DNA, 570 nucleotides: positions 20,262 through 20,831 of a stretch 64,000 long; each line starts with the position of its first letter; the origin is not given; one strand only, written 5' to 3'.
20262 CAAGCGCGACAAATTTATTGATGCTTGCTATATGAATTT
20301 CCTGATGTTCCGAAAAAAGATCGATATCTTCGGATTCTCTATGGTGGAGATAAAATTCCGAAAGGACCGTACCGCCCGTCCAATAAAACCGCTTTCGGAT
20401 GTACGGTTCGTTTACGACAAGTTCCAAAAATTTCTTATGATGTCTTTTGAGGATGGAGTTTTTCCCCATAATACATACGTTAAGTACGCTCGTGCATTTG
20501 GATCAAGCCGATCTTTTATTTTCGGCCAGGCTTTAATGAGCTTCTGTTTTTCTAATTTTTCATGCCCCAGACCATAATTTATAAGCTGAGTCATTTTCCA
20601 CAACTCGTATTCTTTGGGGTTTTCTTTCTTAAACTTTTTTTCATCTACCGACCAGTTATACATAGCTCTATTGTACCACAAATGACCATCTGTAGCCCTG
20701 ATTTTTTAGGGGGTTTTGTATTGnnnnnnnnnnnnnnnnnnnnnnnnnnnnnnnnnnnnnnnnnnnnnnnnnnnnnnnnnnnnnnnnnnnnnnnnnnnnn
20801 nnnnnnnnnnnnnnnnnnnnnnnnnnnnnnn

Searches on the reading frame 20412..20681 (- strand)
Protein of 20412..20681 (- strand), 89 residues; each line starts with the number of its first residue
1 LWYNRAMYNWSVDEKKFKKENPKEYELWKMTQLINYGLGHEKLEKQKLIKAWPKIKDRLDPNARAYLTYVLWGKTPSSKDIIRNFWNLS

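Call 3: search_protein_families(library=pfam, proteins=[window:20412-20681:-], max_evalue=1)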
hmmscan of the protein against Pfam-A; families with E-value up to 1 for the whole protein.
window:20412-20681:- (89 aa): 0 families

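Call 4: search_protein_families(library=padloc, proteins=[window:20412-20681:-], max_evalue=1)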
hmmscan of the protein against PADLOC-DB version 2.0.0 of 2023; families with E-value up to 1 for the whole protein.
window:20412-20681:- (89 aa): 0 families

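Call 5: search_protein_families(library=ncbifam, proteins=[window:20412-20681:-], max_evalue=1)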
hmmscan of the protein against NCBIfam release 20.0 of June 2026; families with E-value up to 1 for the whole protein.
window:20412-20681:- (89 aa): 0 families

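Call 7: find_homologous_proteins(query=window:20415-20663:-, max_evalue=0.01)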
Query seq(83 aa) (83 aa): 360 proteins with E <= 0.01 among 360 candidates; the best 120 are listed.
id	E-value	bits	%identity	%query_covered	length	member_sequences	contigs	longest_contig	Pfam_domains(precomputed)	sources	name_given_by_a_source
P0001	6.5e-46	172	93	100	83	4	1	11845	-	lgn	-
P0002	1.5e-38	148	80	100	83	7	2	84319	-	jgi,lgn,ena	jgi:hypothetical protein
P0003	1.6e-38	148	77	100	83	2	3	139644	-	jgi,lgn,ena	-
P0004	3.6e-38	147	80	100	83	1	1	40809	-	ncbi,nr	ncbi:MAG: hypothetical protein Q8P91_03770 [bacterium]|nr:hypothetical protein [bacterium]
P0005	1.1e-36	142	77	100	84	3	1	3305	-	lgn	-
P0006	8.3e-36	139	76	100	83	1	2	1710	-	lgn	-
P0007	1.0e-35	139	73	100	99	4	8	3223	-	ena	-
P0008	1.9e-35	138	72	100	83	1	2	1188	-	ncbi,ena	-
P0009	2.6e-34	134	75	100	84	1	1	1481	-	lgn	-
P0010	2.5e-33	131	72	99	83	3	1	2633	-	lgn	-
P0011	2.6e-33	131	71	100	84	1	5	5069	-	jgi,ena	-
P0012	3.0e-33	131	70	100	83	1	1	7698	-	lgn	-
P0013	6.4e-33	130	69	98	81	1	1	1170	-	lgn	-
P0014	8.0e-33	130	69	100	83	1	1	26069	-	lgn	-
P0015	8.5e-33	130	71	100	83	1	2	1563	-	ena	-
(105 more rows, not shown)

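Call 8: search_protein_families(library=phrogs, proteins=[window:20412-20681:-], max_evalue=1)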
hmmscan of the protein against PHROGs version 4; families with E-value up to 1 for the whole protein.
window:20412-20681:- (89 aa): 1 family
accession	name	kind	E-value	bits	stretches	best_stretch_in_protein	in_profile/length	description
phrog_26367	-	unknown function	0.44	11.3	0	9-28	2-21/38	-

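Call 12: search_solved_structures(query=A1, max_evalue=10, show_alignments=2)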
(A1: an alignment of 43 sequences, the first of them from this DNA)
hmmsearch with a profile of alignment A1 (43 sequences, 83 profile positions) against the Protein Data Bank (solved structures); distinct sequences matched with E-value up to 10: 1.
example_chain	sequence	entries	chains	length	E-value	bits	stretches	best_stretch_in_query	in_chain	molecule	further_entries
1lnl_A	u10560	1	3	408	1.3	12.4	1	6-37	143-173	hemocyanin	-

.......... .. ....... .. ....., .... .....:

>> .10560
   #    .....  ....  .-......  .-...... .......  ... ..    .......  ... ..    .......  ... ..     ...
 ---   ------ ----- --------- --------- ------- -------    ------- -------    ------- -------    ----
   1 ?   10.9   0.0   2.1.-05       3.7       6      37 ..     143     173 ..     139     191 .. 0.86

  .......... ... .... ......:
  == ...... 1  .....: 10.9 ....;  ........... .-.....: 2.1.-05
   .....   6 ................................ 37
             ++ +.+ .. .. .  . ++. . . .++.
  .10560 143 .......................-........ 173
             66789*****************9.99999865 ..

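Call 14: find_related_loci(query=A1, collection=genome_contigs, flank=4000)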
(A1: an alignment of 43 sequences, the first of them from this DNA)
Query A1 (83 aa) in genome_contigs; peptide patterns used: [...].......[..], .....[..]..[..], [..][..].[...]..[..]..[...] (x = any residue, [..] = any of these).
281 stretches matched a pattern; 201 encode a relative of the query (tblastn E <= 1e-3); the best 80 are kept; 80 distinct loci.
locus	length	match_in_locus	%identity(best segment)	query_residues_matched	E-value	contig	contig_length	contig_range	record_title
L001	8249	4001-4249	73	1-83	3e-40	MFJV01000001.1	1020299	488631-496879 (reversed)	MAG: Candidatus Gottesmanbacteria bacterium RIFCSPLOWO2_01_FULL_43_11b rifcsplowo2_01_scaffold_30, whole genome shotgun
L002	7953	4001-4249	70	1-83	2e-36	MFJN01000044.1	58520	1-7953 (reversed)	MAG: Candidatus Gottesmanbacteria bacterium RIFCSPHIGHO2_02_FULL_40_13 rifcsphigho2_02_scaffold_481, whole genome shotgu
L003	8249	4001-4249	70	1-83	2e-36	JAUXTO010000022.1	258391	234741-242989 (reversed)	MAG: Candidatus Gottesmanbacteria bacterium isolate C13_maxbin.100 C13_k141_317428, whole genome shotgun sequence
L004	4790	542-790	67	1-83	2e-35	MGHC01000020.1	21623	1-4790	MAG: Candidatus Woesebacteria bacterium RIFCSPLOWO2_01_FULL_39_10 rifcsplowo2_01_scaffold_4361, whole genome shotgun seq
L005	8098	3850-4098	64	1-83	9e-34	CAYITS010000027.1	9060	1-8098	MAG TPA_asm: uncultured Gammaproteobacteria bacterium isolate ERP119705_co3_637 genome assembly, contig: NODE_9511_lengt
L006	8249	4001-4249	64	1-83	4e-33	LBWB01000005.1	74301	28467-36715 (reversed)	MAG: Candidatus Woesebacteria bacterium GW2011_GWB1_39_12 UT24_C0005, whole genome shotgun sequence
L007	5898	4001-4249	61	1-83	5e-31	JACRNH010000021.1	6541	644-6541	MAG: Candidatus Collierbacteria bacterium isolate NC_groundwater_1930_Pr3_S-0.2um_42_7 scaffold_566534, whole genome sho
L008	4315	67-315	61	1-83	4e-31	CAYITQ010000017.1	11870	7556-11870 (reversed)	MAG TPA_asm: uncultured Gammaproteobacteria bacterium isolate ERP119705_co3_801 genome assembly, contig: NODE_6501_lengt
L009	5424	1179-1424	65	1-83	1e-30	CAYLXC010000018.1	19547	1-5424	MAG TPA_asm: uncultured Gammaproteobacteria bacterium isolate SRP178908_co2_35 genome assembly, contig: NODE_1121_length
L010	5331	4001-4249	64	1-83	8e-30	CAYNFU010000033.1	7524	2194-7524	MAG TPA_asm: uncultured Gammaproteobacteria bacterium isolate SRP050083_co2_220 genome assembly, contig: NODE_8516_lengt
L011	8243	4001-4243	65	1-82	7e-30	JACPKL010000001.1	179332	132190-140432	MAG: Candidatus Daviesbacteria bacterium isolate NC_groundwater_493_Ag_S-0.1um_36_17 S35_SO-1_scaffold_31176, whole geno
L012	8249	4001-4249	58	1-83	1e-29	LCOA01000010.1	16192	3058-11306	MAG: Candidatus Amesbacteria bacterium GW2011_GWA1_47_20 UX92_C0010, whole genome shotgun sequence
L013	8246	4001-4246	63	1-83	2e-29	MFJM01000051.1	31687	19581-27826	MAG: Candidatus Gottesmanbacteria bacterium RIFCSPHIGHO2_02_FULL_39_14 rifcsphigho2_02_scaffold_5581, whole genome shotg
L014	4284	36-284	59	1-83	2e-29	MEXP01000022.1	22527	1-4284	MAG: Candidatus Amesbacteria bacterium RIFCSPLOWO2_01_FULL_49_25 rifcsplowo2_01_scaffold_6666, whole genome shotgun sequ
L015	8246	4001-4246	63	1-83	2e-29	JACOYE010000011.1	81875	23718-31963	MAG: Candidatus Microgenomates bacterium isolate NC_groundwater_171_Ag_S-0.1um_39_14 S4_GD2017_2_S1_scaffold_133, whole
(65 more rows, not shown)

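Call 18: predict_structure(alignment_id=A1)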
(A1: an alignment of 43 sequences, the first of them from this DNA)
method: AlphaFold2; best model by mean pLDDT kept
length: 83 residues; sequences in the alignment: 43
mean_pLDDT: 83.2   pTM: 0.66
mean pLDDT of the five models: 83.2, 79.8, 77.8, 77.2, 75.0
residues with pLDDT >= 90: 30; 70-90: 41; 50-70: 10; < 50: 2
segments of 3 or more residues with pLDDT < 50: none
pLDDT, mean of each block of 10 residues (from residue 1): 64 89 88 76 93 90 91 79 65
secondary structure, 60 per line:
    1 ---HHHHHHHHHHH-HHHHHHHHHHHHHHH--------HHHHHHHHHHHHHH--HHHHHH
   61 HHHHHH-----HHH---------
elements in order: H4-14 H16-30 H39-52 H55-66

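Call 19: search_protein_families(library=pfam, alignment_id=A1, max_evalue=10)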
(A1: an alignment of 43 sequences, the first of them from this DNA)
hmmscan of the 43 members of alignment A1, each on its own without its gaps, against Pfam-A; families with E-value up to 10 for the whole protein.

A. member 1, seq(83 aa): 0 families

B. families by the number of members that match (of 43 scanned): 10 families
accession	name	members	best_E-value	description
PF19808.4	DUF6291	3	0.085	Family of unknown function (DUF6291)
PF15559.11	DUF4660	2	0.045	Domain of unknown function (DUF4660)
PF19615.4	DUF6120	1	0.078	Family of unknown function (DUF6120)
PF15884.10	QIL1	1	0.093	MICOS complex subunit MIC13, QIL1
PF00788.29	RA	1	0.094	Ras association (RalGDS/AF-6) domain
PF13208.11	TerB_N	1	0.1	TerB N-terminal domain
PF16391.11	DUF5000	1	0.11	Domain of unknown function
PF16737.10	PHF12_MRG_bd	1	0.25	PHD finger protein 12 MRG binding domain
PF12554.13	MOZART1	1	0.29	Mitotic-spindle organizing gamma-tubulin ring associated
PF01696.23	Adeno_E1B_55K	1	0.34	Adenovirus EB1 55K protein / large t-antigen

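Call 27: search_protein_representatives(alignment_id=A1)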
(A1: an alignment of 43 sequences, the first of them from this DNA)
Query: 43 sequences, 83 profile positions. Proteins with E-value up to 0.001 (for the whole library): 179; up to 1e-10: 77; up to 1e-30: 2. The best 150 are listed.
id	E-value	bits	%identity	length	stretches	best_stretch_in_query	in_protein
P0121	1.6e-33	130.7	-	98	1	1-82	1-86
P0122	2.1e-32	127.1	-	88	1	1-82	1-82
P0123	2.2e-30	120.6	-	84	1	1-65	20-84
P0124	4.8e-30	119.6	-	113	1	1-69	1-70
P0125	3.3e-29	116.9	-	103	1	1-81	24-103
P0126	4.9e-26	106.7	-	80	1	1-59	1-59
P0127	2.6e-25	104.4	-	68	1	1-67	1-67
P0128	4.4e-24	100.5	-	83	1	1-82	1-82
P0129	6.5e-22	93.5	-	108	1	2-81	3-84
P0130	1.7e-21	92.2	-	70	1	1-66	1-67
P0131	5.6e-21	90.5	-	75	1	1-63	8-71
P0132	1.7e-20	88.9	-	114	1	1-52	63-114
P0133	7.5e-20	86.9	-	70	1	1-65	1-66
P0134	1.7e-19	85.8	-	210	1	1-45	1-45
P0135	2.0e-19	85.5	-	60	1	1-45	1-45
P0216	3.3e-09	52.8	-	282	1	2-68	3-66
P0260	1.0e-06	44.8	-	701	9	14-56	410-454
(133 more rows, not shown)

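Call 51: find_encoding_contigs(protein=P0216, flank=3000, max_places=3)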
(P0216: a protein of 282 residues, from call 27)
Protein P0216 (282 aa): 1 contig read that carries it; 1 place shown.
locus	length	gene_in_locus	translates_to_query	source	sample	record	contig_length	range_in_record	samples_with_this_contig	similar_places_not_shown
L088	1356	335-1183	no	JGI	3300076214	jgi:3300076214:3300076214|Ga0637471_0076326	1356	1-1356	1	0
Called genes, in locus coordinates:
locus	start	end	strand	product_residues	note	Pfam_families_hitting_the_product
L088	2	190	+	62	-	?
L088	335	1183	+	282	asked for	PF08843:AbiEii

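Call 59: fold_search(model_id=the predicted structure, library=viral)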
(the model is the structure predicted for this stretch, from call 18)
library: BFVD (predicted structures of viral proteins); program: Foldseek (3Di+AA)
matches with E <= 10: 30; with E <= 0.001: 0
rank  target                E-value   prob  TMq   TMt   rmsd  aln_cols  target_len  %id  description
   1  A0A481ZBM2            1.4e+00  0.08  0.22  0.15  13.6        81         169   17  Uncharacterized protein [Pithovirus LCPAC304]
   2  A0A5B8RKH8            1.7e+00  0.07  0.21  0.25  10.6        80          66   18  Uncharacterized protein [Iridovirus Liz-CrIV]
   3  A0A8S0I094            2.4e+00  0.07  0.21  0.15  12.9        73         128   22  (no name in the UniProt tables at hand)
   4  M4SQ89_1              3.9e+00  0.07  0.27  0.03  10.9        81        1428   18  (no name in the UniProt tables at hand)
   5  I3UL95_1              4.1e+00  0.05  0.21  0.03  11.6        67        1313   16  (no name in the UniProt tables at hand)
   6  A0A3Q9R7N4            4.6e+00  0.04  0.20  0.26  10.8        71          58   20  Uncharacterized protein [Bacillus phage pW2]
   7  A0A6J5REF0            4.6e+00  0.04  0.24  0.19  12.4        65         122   17  Uncharacterized protein [uncultured Caudovirales phage]
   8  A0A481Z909            4.6e+00  0.03  0.20  0.13  12.6        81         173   17  Uncharacterized protein (Fragment) [Pithovirus LCPAC302]
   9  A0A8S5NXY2            4.9e+00  0.07  0.25  0.22  11.7        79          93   16  Uncharacterized protein [Siphoviridae sp. ct6bb17]
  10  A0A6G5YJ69            4.9e+00  0.05  0.19  0.27   6.8        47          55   13  (no name in the UniProt tables at hand)
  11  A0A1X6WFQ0            5.2e+00  0.04  0.27  0.13  14.0        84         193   20  (no name in the UniProt tables at hand)
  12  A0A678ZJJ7            5.6e+00  0.06  0.28  0.17  12.5        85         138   14  Uncharacterized protein [Pectobacterium phage Arno162]
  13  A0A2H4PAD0            5.6e+00  0.04  0.25  0.17  14.2        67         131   13  Lipoprotein [Gordonia phage Mahdia]
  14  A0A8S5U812            5.9e+00  0.04  0.24  0.22  12.0        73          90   18  Uncharacterized protein [Siphoviridae sp. ctGDt6]
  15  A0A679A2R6            5.9e+00  0.04  0.27  0.18  12.8        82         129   15  Uncharacterized protein [Pectobacterium phage Arno18]
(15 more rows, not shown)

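Call 62: find_related_loci(query=A1, collection=viral_contigs, flank=5000)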
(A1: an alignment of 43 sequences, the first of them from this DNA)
Query A1 (83 aa) in viral_contigs; peptide patterns used: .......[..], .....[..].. (x = any residue, [..] = any of these).
7 stretches matched a pattern, but none encodes a relative of the query by tblastn (E <= 1e-3).

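Call 66: search_protein_families(library=pfam, proteins=[P0260], max_evalue=1)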
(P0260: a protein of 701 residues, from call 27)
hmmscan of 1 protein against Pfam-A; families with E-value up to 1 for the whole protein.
P0260 (701 aa): 7 families
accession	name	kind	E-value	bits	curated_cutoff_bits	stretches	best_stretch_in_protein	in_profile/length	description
PF20531.3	DUF6746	-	1.3e-07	32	27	2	543-591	8-56/124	Family of unknown function (DUF6746)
PF07671.16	DUF1601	-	0.00078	19.6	25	0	355-365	27-37/37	Protein of unknown function (DUF1601)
PF11991.13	Trp_DMAT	-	0.0013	18.6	25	1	399-466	88-151/357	Tryptophan dimethylallyltransferase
PF09142.17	TruB_C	-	0.016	15.3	28.7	0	263-291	8-35/56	tRNA Pseudouridine synthase II, C terminal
PF10524.14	NfI_DNAbd_pre-N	-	0.028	14.7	27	0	440-451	11-22/41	Nuclear factor I protein pre-N-terminus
PF10302.15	Dsc3_N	-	0.046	14.7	25.4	0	215-252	47-84/102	DSC E3 ubiquitin ligase complex subunit 3, ubiquitin-like domain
PF01085.23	HH_signal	-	0.32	11.1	22.1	0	276-323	45-92/161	Hedgehog amino-terminal signalling domain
